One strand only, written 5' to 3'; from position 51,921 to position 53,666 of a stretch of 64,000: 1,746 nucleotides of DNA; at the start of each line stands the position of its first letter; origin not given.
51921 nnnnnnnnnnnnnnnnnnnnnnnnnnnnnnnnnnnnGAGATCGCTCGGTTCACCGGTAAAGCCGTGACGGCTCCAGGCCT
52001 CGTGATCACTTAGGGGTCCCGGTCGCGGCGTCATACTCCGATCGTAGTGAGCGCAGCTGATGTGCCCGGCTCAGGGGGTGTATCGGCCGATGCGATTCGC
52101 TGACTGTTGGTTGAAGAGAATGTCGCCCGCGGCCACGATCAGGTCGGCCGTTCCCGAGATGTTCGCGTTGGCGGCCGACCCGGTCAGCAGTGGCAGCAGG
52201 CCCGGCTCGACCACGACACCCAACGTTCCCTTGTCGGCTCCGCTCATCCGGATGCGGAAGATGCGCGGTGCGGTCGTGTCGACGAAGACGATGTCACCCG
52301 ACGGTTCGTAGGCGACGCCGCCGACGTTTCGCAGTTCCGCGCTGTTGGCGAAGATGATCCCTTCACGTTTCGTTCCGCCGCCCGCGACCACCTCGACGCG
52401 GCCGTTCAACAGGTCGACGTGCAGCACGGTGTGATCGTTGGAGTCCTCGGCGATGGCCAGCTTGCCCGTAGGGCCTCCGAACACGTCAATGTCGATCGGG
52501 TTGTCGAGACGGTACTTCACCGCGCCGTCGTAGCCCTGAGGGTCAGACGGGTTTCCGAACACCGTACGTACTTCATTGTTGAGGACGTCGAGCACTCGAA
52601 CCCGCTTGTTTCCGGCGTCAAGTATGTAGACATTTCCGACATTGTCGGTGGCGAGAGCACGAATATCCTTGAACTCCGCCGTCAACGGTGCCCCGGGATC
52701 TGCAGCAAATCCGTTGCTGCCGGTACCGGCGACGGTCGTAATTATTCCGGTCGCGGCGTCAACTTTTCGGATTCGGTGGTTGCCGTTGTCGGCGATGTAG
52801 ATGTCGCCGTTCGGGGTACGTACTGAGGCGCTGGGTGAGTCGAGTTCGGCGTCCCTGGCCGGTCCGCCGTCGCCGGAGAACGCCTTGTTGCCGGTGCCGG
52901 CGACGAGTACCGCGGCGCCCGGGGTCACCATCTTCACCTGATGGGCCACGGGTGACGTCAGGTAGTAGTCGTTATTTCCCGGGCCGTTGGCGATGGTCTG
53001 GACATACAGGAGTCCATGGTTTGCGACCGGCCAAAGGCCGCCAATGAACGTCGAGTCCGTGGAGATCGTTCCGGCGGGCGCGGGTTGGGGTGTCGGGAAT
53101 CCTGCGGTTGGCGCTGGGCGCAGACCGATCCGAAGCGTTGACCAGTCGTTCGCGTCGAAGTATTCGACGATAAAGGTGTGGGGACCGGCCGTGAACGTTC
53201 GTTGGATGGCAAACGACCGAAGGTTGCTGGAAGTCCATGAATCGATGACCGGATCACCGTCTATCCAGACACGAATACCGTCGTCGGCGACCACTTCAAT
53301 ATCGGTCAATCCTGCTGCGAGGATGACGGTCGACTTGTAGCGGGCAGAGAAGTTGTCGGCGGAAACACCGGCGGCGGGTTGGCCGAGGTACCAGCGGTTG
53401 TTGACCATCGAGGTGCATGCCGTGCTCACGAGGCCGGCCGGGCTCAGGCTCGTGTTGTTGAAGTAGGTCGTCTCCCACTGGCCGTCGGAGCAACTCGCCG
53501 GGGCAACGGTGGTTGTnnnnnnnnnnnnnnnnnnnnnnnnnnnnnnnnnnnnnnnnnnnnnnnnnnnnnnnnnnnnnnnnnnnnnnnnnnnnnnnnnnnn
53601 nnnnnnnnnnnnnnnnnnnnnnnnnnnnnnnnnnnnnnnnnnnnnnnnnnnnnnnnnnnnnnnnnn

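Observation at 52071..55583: HD-GYP phosphodiesterase with an apparently extracytoplasmic C-terminal PA14 plus NHL beta-propeller module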

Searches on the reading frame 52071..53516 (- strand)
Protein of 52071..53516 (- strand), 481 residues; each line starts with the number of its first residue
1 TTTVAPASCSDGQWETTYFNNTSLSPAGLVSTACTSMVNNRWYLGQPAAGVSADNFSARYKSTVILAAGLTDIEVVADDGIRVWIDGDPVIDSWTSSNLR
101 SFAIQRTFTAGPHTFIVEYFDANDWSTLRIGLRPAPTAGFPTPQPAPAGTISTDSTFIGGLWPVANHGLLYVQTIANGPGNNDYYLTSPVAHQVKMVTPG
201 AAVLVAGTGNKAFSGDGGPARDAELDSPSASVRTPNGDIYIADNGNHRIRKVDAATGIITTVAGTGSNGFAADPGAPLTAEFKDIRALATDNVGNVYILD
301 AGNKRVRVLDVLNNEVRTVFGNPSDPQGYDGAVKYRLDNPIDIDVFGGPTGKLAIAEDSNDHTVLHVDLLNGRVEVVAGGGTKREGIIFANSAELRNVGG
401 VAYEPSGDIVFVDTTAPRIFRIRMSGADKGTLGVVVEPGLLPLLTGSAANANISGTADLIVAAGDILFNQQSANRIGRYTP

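Call 16: find_homologous_proteins(query=window:52071-53516:-, max_evalue=0.00001)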
Query window:52071-53516:- (481 aa): 5731 proteins with E <= 0.00001 among 8000 candidates; the best 120 are listed.
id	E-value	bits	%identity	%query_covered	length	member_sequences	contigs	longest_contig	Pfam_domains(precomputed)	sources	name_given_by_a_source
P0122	1.6e-153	530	37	51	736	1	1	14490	PF07494.18,PF13449.13,PF24684.2,PF01436.28,PF25021.2,PF06739.18,PF08450.19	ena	-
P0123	2.4e-151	523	41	45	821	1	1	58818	PF13449.13,PF20067.6,PF22807.3,PF01436.28,PF25021.2,PF06739.18,PF08450.19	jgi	jgi:sugar lactone lactonase YvrE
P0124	2.2e-150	520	38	51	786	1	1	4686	PF07494.18,PF06977.18,PF01731.27,PF22807.3,PF24684.2,PF01436.28,PF08450.19,PF05787.20,PF18962.8,PF13449.13,PF25021.2,PF06739.18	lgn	-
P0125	7.8e-150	518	35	49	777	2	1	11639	PF11161.14,PF07494.18,PF22807.3,PF27120.1,PF01436.28,PF25021.2,PF06739.18,PF15533.13,PF08450.19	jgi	-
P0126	1.3e-148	514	39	54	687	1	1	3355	PF05787.20,PF06977.18,PF23500.2,PF13449.13,PF20067.6,PF22807.3,PF24684.2,PF01436.28,PF25021.2,PF06739.18,PF08450.19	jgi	jgi:sugar lactone lactonase YvrE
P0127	1.9e-145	504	38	50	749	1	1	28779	PF06977.18,PF13449.13,PF22807.3,PF18203.7,PF14485.12,PF01436.28,PF25021.2,PF06739.18,PF08450.19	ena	-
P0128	1.2e-142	494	-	-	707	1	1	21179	PF26542.1,PF06977.18,PF13061.12,PF13449.13,PF24684.2,PF01436.28,PF25021.2,PF06739.18,PF08450.19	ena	-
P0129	1.0e-137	478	38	52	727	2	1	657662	PF07494.18,PF06977.18,PF13449.13,PF20067.6,PF24684.2,PF01436.28,PF25021.2,PF06739.18,PF08450.19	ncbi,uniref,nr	ncbi:hypothetical protein J2I46_12750 [Fibrella sp. HMF5405]|uniref:Teneurin NHL domain-containing p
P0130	1.6e-137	477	37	50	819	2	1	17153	PF13449.13,PF22807.3,PF24684.2,PF01436.28,PF25021.2,PF06739.18,PF08450.19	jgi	-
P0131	1.6e-137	477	36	43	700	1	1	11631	PF14810.13,PF07494.18,PF06977.18,PF13449.13,PF22807.3,PF24684.2,PF01436.28,PF25021.2,PF06739.18,PF08450.19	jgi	jgi:sugar lactone lactonase YvrE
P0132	3.5e-137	476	34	50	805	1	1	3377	PF07494.18,PF06977.18,PF13449.13,PF20067.6,PF01436.28,PF25021.2,PF06739.18,PF08450.19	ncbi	-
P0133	4.5e-135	469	36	51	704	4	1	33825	PF26542.1,PF13061.12,PF13449.13,PF24684.2,PF01436.28,PF25021.2,PF06739.18,PF08450.19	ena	-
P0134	1.6e-134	468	39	48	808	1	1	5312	PF13449.13,PF01436.28,PF25021.2,PF06739.18,PF08450.19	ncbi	-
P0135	1.9e-134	467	37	51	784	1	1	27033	PF06977.18,PF13449.13,PF22807.3,PF01436.28,PF25021.2,PF06739.18,PF08450.19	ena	-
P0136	1.8e-132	461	36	50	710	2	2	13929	PF05787.20,PF07494.18,PF06977.18,PF01731.27,PF13449.13,PF22807.3,PF01436.28,PF25021.2,PF06739.18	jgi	-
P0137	1.4e-131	458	38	48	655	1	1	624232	PF07494.18,PF06977.18,PF13449.13,PF24684.2,PF01436.28,PF25021.2,PF06739.18,PF08450.19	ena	-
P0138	2.6e-130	454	35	49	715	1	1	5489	PF05787.20,PF07494.18,PF23500.2,PF13449.13,PF20067.6,PF22807.3,PF24684.2,PF01436.28,PF25021.2,PF06739.18,PF08450.19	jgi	jgi:sugar lactone lactonase YvrE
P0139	9.2e-130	452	39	50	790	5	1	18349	PF01436.28,PF25021.2,PF06739.18,PF08450.19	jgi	jgi:sugar lactone lactonase YvrE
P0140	1.1e-128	448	41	36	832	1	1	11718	PF13449.13,PF13860.13,PF01436.28,PF25021.2,PF08450.19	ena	-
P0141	2.5e-128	447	32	66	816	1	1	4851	PF07494.18,PF13449.13,PF20067.6,PF22807.3,PF03769.22,PF01436.28,PF25021.2,PF06739.18,PF08450.19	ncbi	-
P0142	2.8e-128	447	38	44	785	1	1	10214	PF06977.18,PF13449.13,PF22807.3,PF24684.2,PF01436.28,PF25021.2,PF06739.18,PF08450.19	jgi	jgi:trimeric autotransporter adhesin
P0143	5.8e-128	446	37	52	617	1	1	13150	PF26542.1,PF06977.18,PF13061.12,PF13449.13,PF24684.2,PF01436.28,PF25021.2,PF06739.18,PF08450.19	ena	-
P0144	2.1e-126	441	35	58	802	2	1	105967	PF05787.20,PF06977.18,PF23500.2,PF13449.13,PF20067.6,PF22807.3,PF01436.28,PF25021.2,PF06739.18,PF08450.19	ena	-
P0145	1.7e-125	438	35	51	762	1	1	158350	PF14810.13,PF06977.18,PF13449.13,PF20067.6,PF22807.3,PF01436.28,PF25021.2,PF06739.18,PF08450.19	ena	-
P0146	1.9e-125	438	36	54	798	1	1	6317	PF07494.18,PF06977.18,PF14258.13,PF18962.8,PF13449.13,PF20067.6,PF01436.28,PF25021.2,PF06739.18,PF08450.19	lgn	-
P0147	3.9e-125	437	39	46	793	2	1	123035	PF06977.18,PF13449.13,PF22807.3,PF24684.2,PF01436.28,PF25021.2,PF06739.18,PF08450.19,PF19740.5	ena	-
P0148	1.2e-124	435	39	50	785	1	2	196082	PF01436.28,PF25021.2,PF06739.18,PF08450.19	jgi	-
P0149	2.1e-124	434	37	53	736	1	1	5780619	PF06977.18,PF13061.12,PF13449.13,PF20067.6,PF22807.3,PF24684.2,PF01436.28,PF25021.2,PF06739.18,PF08450.19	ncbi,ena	-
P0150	2.3e-124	434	36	53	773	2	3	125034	PF07494.18,PF13449.13,PF24684.2,PF01436.28,PF25021.2,PF06739.18,PF08450.19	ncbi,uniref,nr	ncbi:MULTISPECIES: NHL repeat-containing protein [unclassified Spirosoma]|uniref:NHL repeat-containi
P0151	4.3e-124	433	38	47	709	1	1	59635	PF26542.1,PF06977.18,PF23500.2,PF22807.3,PF24684.2,PF01436.28,PF08450.19,PF05787.20,PF13449.13,PF20067.6,PF25021.2,PF06739.18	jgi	jgi:sugar lactone lactonase YvrE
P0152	4.3e-124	433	38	41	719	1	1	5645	PF22494.4,PF21959.3,PF13860.13,PF01436.28,PF25021.2,PF08450.19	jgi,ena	-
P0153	1.8e-123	431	33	58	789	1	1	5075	PF22807.3,PF01436.28,PF25021.2,PF06739.18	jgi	jgi:streptogramin lyase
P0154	1.9e-123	431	35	49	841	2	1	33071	PF01436.28,PF25021.2,PF06739.18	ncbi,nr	ncbi:MAG: hypothetical protein LJE88_04885 [Deltaproteobacteria bacterium]|nr:hypothetical protein [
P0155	8.7e-123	429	38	60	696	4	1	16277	PF13449.13,PF01436.28,PF25021.2,PF06739.18,PF08450.19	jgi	jgi:sugar lactone lactonase YvrE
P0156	1.2e-122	428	54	80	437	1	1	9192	PF07691.18,PF01436.28,PF25021.2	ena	-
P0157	2.3e-122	427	36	50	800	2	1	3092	PF07494.18,PF18962.8,PF13449.13,PF20067.6,PF01436.28,PF25021.2,PF06739.18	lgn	-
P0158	6.9e-121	423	36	50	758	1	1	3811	PF07494.18,PF06977.18,PF13449.13,PF20067.6,PF22807.3,PF01436.28,PF25021.2,PF06739.18,PF08450.19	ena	-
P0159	1.0e-120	422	37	51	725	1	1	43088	PF26542.1,PF06977.18,PF13061.12,PF13449.13,PF24684.2,PF01436.28,PF25021.2,PF06739.18,PF08450.19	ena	-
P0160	1.5e-120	421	34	49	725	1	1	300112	PF07494.18,PF13449.13,PF22807.3,PF24684.2,PF01436.28,PF25021.2,PF06739.18,PF08450.19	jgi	jgi:sugar lactone lactonase YvrE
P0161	4.1e-120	420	35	51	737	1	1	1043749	PF06977.18,PF13449.13,PF24684.2,PF01436.28,PF25021.2,PF06739.18,PF21456.3,PF08450.19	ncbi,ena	-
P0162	4.2e-120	420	37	48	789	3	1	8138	PF06977.18,PF20067.6,PF01436.28,PF25021.2,PF06739.18,PF08450.19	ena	-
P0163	5.2e-120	420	40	50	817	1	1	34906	PF01731.27,PF13449.13,PF01436.28,PF25021.2,PF06739.18,PF08450.19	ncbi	-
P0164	1.1e-119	419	34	53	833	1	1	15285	PF22807.3,PF01436.28,PF25021.2,PF06739.18,PF15533.13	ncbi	-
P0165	1.4e-119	418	35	44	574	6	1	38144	PF13449.13,PF22807.3,PF24684.2,PF01436.28,PF25021.2,PF06739.18,PF08450.19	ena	-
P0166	3.8e-119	417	33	61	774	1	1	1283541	PF01731.27,PF13449.13,PF13860.13,PF01436.28,PF25021.2,PF06739.18,PF08450.19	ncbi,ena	-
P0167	4.6e-119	417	31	51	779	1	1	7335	PF07494.18,PF01436.28,PF25021.2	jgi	jgi:trimeric autotransporter adhesin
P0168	1.5e-118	415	38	56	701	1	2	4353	PF13449.13,PF22807.3,PF01436.28,PF25021.2,PF06739.18,PF08450.19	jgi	jgi:sugar lactone lactonase YvrE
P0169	2.1e-118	414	33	62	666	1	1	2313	PF06977.18,PF13449.13,PF22807.3,PF24684.2,PF01436.28,PF25021.2,PF06739.18,PF08450.19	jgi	jgi:sugar lactone lactonase YvrE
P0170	2.7e-118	414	36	54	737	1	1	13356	PF06977.18,PF13449.13,PF20067.6,PF22807.3,PF24684.2,PF01436.28,PF25021.2,PF06739.18,PF08450.19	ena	-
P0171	2.9e-118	414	35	49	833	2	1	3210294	PF22807.3,PF27120.1,PF01436.28,PF25021.2,PF06739.18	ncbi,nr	ncbi:MAG: hypothetical protein JSU80_05300 [Deltaproteobacteria bacterium]|nr:MAG: hypothetical prot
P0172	3.6e-118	414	33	50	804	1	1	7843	PF07494.18,PF16403.12,PF22807.3,PF01436.28,PF25021.2,PF06739.18,PF08450.19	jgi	jgi:sugar lactone lactonase YvrE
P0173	3.6e-118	414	35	54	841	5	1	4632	PF06977.18,PF22807.3,PF01436.28,PF25021.2,PF06739.18,PF08450.19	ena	-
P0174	6.9e-118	413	38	42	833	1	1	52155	PF01436.28,PF25021.2,PF06739.18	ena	-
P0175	1.6e-117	411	34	54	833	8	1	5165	PF01436.28,PF25021.2,PF06739.18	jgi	jgi:sugar lactone lactonase YvrE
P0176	1.7e-117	411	35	37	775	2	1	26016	PF01436.28,PF25021.2,PF06739.18,PF08450.19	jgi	-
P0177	4.1e-117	410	35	54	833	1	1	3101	PF27120.1,PF01436.28,PF25021.2,PF06739.18,PF08450.19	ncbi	-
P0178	1.2e-116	409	35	50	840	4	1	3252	PF22807.3,PF01436.28,PF25021.2,PF06739.18,PF08450.19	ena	-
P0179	1.3e-116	408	41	29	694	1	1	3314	PF07494.18,PF13449.13,PF01436.28,PF25021.2,PF06739.18,PF08450.19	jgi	jgi:sugar lactone lactonase YvrE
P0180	2.6e-116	408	39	41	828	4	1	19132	PF06977.18,PF13449.13,PF22807.3,PF24684.2,PF01436.28,PF25021.2,PF06739.18,PF08450.19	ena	-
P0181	8.5e-116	406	36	49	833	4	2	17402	PF22807.3,PF01436.28,PF25021.2,PF06739.18,PF08450.19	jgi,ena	-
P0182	1.1e-115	405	35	55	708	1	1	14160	PF07494.18,PF06977.18,PF13449.13,PF20067.6,PF22807.3,PF01436.28,PF25021.2,PF06739.18,PF08450.19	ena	-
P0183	1.1e-115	405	33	50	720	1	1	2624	PF07494.18,PF06977.18,PF00058.24,PF01731.27,PF13449.13,PF22807.3,PF01436.28,PF25021.2,PF06739.18,PF08450.19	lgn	-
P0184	1.5e-115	405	35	49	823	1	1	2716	PF22807.3,PF27120.1,PF01436.28,PF25021.2,PF06739.18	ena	-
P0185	4.4e-115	403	38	51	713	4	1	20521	PF05787.20,PF13449.13,PF22807.3,PF02393.22,PF24684.2,PF01436.28,PF25021.2,PF06739.18,PF08450.19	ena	-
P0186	6.2e-115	403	34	50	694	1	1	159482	PF07494.18,PF13449.13,PF22807.3,PF01436.28,PF25021.2,PF06739.18,PF08450.19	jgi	jgi:sugar lactone lactonase YvrE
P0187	8.9e-115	402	34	49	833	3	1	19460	PF01436.28,PF25021.2,PF06739.18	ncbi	-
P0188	1.4e-114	402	34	53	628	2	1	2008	PF01731.27,PF22807.3,PF01436.28,PF25021.2,PF06739.18,PF08450.19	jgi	jgi:sugar lactone lactonase YvrE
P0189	2.2e-114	401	33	54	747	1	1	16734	PF06977.18,PF13449.13,PF20067.6,PF22807.3,PF24684.2,PF01436.28,PF25021.2,PF06739.18,PF08450.19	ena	-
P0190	2.4e-114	401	40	45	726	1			PF01839.30,PF07494.18,PF06977.18,PF01436.28,PF08450.19,PF05787.20,PF12256.15,PF13517.13,PF13449.13,PF20067.6,PF25021.2,PF06739.18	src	-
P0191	2.8e-114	401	36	45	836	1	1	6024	PF07494.18,PF06977.18,PF01436.28,PF25021.2,PF06739.18,PF08450.19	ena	-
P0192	3.2e-114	401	44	26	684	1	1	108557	PF05787.20,PF06977.18,PF13449.13,PF20067.6,PF22807.3,PF24684.2,PF01436.28,PF25021.2,PF06739.18,PF08450.19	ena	-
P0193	4.7e-114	400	35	42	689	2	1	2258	PF07494.18,PF06977.18,PF13449.13,PF20067.6,PF22807.3,PF24684.2,PF01436.28,PF25021.2,PF06739.18,PF08450.19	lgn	-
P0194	1.2e-113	399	32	52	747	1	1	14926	PF07494.18,PF23500.2,PF13449.13,PF20067.6,PF24684.2,PF01436.28,PF25021.2,PF06739.18,PF08450.19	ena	-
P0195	2.3e-113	398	34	54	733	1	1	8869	PF07494.18,PF13449.13,PF22807.3,PF01436.28,PF25021.2,PF06739.18,PF08450.19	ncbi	-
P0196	4.6e-113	397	35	49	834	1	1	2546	PF22807.3,PF01436.28,PF25021.2,PF06739.18,PF08450.19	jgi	-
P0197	6.8e-113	396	35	50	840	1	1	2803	PF07494.18,PF06977.18,PF13449.13,PF24684.2,PF01436.28,PF25021.2,PF06739.18,PF08450.19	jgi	jgi:sugar lactone lactonase YvrE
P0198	7.8e-113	396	35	49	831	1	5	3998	PF22807.3,PF01436.28,PF25021.2,PF06739.18,PF08450.19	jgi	jgi:streptogramin lyase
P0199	1.2e-112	395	36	51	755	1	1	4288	PF07494.18,PF06977.18,PF23500.2,PF22807.3,PF24684.2,PF01436.28,PF08450.19,PF05787.20,PF13449.13,PF20067.6,PF25021.2,PF06739.18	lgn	-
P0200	1.5e-112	395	39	42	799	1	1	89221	PF07494.18,PF06977.18,PF22807.3,PF24684.2,PF01436.28,PF25021.2,PF06739.18,PF08450.19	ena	-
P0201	1.9e-112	395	39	48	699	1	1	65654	PF13449.13,PF20067.6,PF24684.2,PF01436.28,PF25021.2,PF06739.18,PF08450.19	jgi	jgi:sugar lactone lactonase YvrE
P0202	2.0e-112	395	36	54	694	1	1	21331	PF07494.18,PF06977.18,PF13449.13,PF20067.6,PF22807.3,PF01436.28,PF25021.2,PF06739.18,PF08450.19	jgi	jgi:sugar lactone lactonase YvrE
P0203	3.1e-112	394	47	24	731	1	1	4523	PF07494.18,PF20067.6,PF22807.3,PF01436.28,PF25021.2,PF06739.18,PF08450.19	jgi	jgi:trimeric autotransporter adhesin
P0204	4.1e-112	394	36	49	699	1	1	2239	PF07494.18,PF06977.18,PF13449.13,PF20067.6,PF22807.3,PF01436.28,PF25021.2,PF06739.18,PF08450.19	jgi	jgi:sugar lactone lactonase YvrE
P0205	4.2e-112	394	39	42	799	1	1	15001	PF07494.18,PF06977.18,PF22807.3,PF24684.2,PF01436.28,PF25021.2,PF06739.18,PF08450.19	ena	-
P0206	4.4e-112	394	36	58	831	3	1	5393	PF07494.18,PF06977.18,PF24684.2,PF01436.28,PF00036.39,PF08450.19,PF05787.20,PF13405.13,PF00404.25,PF13449.13,PF20067.6,PF13202.13,PF25021.2,PF06739.18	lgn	-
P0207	5.1e-112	393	39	42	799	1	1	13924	PF07494.18,PF06977.18,PF22807.3,PF24684.2,PF01436.28,PF25021.2,PF06739.18,PF08450.19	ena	-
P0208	6.5e-112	393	37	42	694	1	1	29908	PF07494.18,PF06977.18,PF13449.13,PF20067.6,PF01436.28,PF25021.2,PF06739.18,PF08450.19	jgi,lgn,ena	-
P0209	1.4e-111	392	34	52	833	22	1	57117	PF06977.18,PF22807.3,PF01436.28,PF25021.2,PF06739.18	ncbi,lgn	-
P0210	1.5e-111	392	35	52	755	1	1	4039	PF07494.18,PF13449.13,PF20067.6,PF22807.3,PF01436.28,PF25021.2,PF06739.18,PF08450.19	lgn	-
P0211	1.5e-111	392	36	50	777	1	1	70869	PF07494.18,PF01436.28,PF25021.2,PF06739.18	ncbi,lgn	-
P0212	1.6e-111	392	35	51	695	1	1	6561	PF07494.18,PF06977.18,PF13449.13,PF22807.3,PF01436.28,PF25021.2,PF06739.18,PF08450.19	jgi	jgi:sugar lactone lactonase YvrE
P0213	2.3e-111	391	36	57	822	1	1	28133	PF13449.13,PF22807.3,PF01436.28,PF25021.2,PF06739.18,PF08450.19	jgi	jgi:sugar lactone lactonase YvrE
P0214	2.3e-111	391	36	49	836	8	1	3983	PF07494.18,PF22807.3,PF01436.28,PF25021.2,PF06739.18,PF08450.19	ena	-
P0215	2.8e-111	391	36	50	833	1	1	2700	PF13449.13,PF01436.28,PF25021.2,PF06739.18,PF08450.19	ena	-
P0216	4.4e-111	390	31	63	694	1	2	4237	PF07494.18,PF13449.13,PF22807.3,PF01436.28,PF25021.2,PF06739.18,PF08450.19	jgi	jgi:sugar lactone lactonase YvrE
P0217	6.1e-111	390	43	29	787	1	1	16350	PF14810.13,PF07494.18,PF06977.18,PF01731.27,PF13449.13,PF20067.6,PF22807.3,PF01436.28,PF25021.2,PF06739.18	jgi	-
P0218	7.5e-111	389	35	49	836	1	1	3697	PF22807.3,PF01436.28,PF25021.2,PF06739.18,PF08450.19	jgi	jgi:streptogramin lyase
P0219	1.9e-110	388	37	51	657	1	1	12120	PF24684.2,PF01436.28,PF25021.2,PF06739.18,PF08450.19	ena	-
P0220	2.0e-110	388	43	27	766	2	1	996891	PF13449.13,PF24684.2,PF01436.28,PF25021.2,PF06739.18,PF08450.19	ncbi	ncbi:NHL repeat-containing protein [Spirosoma daeguense]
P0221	2.1e-110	388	37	50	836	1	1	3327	PF01436.28,PF25021.2,PF06739.18,PF08450.19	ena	-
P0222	2.4e-110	388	37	50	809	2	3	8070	PF13449.13,PF22807.3,PF01436.28,PF25021.2,PF06739.18,PF08450.19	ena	-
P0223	5.1e-110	387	35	42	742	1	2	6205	PF07494.18,PF06977.18,PF23500.2,PF22807.3,PF24684.2,PF01436.28,PF08450.19,PF05787.20,PF13449.13,PF20067.6,PF25021.2,PF06739.18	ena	-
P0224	6.6e-110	386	37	45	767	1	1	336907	PF07494.18,PF13860.13,PF01436.28,PF25021.2,PF06739.18,PF08450.19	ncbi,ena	-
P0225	7.1e-110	386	36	48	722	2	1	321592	PF26542.1,PF23500.2,PF13449.13,PF20067.6,PF24684.2,PF01436.28,PF25021.2,PF06739.18,PF08450.19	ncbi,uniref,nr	ncbi:hypothetical protein IC229_09405 [Spirosoma sp. BT702]|uniref:Teneurin NHL domain-containing pr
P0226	8.3e-110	386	34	50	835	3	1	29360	PF01731.27,PF22807.3,PF01436.28,PF25021.2,PF06739.18,PF08450.19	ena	-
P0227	1.0e-109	386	34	56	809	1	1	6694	PF07494.18,PF01833.31,PF01731.27,PF13449.13,PF24684.2,PF01436.28,PF25021.2,PF06739.18,PF08450.19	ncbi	ncbi:MAG: IPT/TIG domain-containing protein [Acidobacteriota bacterium]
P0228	1.1e-109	386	37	40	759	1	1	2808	PF07494.18,PF13449.13,PF20067.6,PF22807.3,PF24684.2,PF01436.28,PF25021.2,PF06739.18,PF08450.19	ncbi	-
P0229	1.4e-109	385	37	49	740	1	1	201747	PF07494.18,PF06977.18,PF23500.2,PF22807.3,PF24684.2,PF01436.28,PF08450.19,PF05787.20,PF13449.13,PF20067.6,PF25021.2,PF06739.18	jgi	jgi:sugar lactone lactonase YvrE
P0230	1.4e-109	385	33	50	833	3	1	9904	PF06977.18,PF22807.3,PF27120.1,PF01436.28,PF25021.2,PF06739.18,PF08450.19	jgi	jgi:streptogramin lyase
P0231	2.3e-109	385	38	48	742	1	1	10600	PF07494.18,PF01731.27,PF13449.13,PF20067.6,PF24684.2,PF01436.28,PF25021.2,PF06739.18,PF08450.19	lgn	-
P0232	2.5e-109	384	38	50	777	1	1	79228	PF01731.27,PF23500.2,PF13449.13,PF24684.2,PF01436.28,PF25021.2,PF06739.18,PF08450.19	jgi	jgi:sugar lactone lactonase YvrE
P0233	2.8e-109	384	36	52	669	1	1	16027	PF26542.1,PF06977.18,PF13061.12,PF13449.13,PF24684.2,PF01436.28,PF25021.2,PF06739.18,PF08450.19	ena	-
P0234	3.5e-109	384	31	58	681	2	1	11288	PF07494.18,PF06977.18,PF13449.13,PF22807.3,PF01436.28,PF25021.2,PF06739.18,PF08450.19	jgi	jgi:sugar lactone lactonase YvrE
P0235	3.8e-109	384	33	52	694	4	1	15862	PF07494.18,PF06977.18,PF13449.13,PF20067.6,PF22807.3,PF01436.28,PF25021.2,PF06739.18,PF08450.19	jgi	jgi:trimeric autotransporter adhesin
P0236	5.7e-109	383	34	51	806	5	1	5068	PF06977.18,PF18962.8,PF13449.13,PF01436.28,PF25021.2,PF06739.18,PF08450.19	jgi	jgi:sugar lactone lactonase YvrE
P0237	6.3e-109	383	37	54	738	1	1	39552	PF05787.20,PF06977.18,PF13449.13,PF20067.6,PF22807.3,PF24684.2,PF01436.28,PF25021.2,PF06739.18,PF08450.19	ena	-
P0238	7.0e-109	383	35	57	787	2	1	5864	PF21959.3,PF13860.13,PF01436.28,PF25021.2,PF08450.19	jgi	-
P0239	7.3e-109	383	33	80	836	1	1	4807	PF06977.18,PF13449.13,PF01436.28,PF25021.2,PF06739.18,PF08450.19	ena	-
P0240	9.3e-109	383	35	49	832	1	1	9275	PF01436.28,PF25021.2,PF06739.18,PF08450.19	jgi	jgi:hypothetical protein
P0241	1.5e-108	382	34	49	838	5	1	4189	PF01436.28,PF25021.2,PF06739.18,PF08450.19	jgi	jgi:streptogramin lyase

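Call 27: predict_structure(alignment_id=A2)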
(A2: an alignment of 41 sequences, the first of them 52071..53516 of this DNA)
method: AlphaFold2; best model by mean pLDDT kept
length: 481 residues; sequences in the alignment: 41
mean_pLDDT: 88.4   pTM: 0.82
mean pLDDT of the five models: 88.4, 88.0, 87.7, 87.5, 85.2
residues with pLDDT >= 90: 304; 70-90: 129; 50-70: 35; < 50: 13
segments of 3 or more residues with pLDDT < 50: 1-5, 137-144
pLDDT, mean of each block of 10 residues (from residue 1): 57 90 92 84 80 90 89 81 93 73 84 93 75 57 62 84 78 95 96 96 97 98 99 98 99 98 98 97 98 97 98 96 83 89 94 95 94 90 74 89 96 92 85 84 74 91 95 93 90
secondary structure, 60 per line:
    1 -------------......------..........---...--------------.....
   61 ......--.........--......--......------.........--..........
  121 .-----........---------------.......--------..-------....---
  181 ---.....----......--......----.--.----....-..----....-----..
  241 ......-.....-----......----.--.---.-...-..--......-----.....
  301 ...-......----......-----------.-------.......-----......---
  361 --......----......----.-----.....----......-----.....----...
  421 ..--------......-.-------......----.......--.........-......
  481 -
elements in order: E14-19 E29-35 E39-41 E56-66 E69-77 E80-85 E88-93 E100-108 E111-121 E127-134 E150-156 E174-177 E184-188 E193-198 E201-206 E230-233 E239-243 E248-252 E258-263 E285-290 E296-300 E305-310 E315-320 E340-346 E352-357 E363-368 E373-378 E398-403 E409-413 E418-422 E431-436 E456-462 E465-470 E475-480
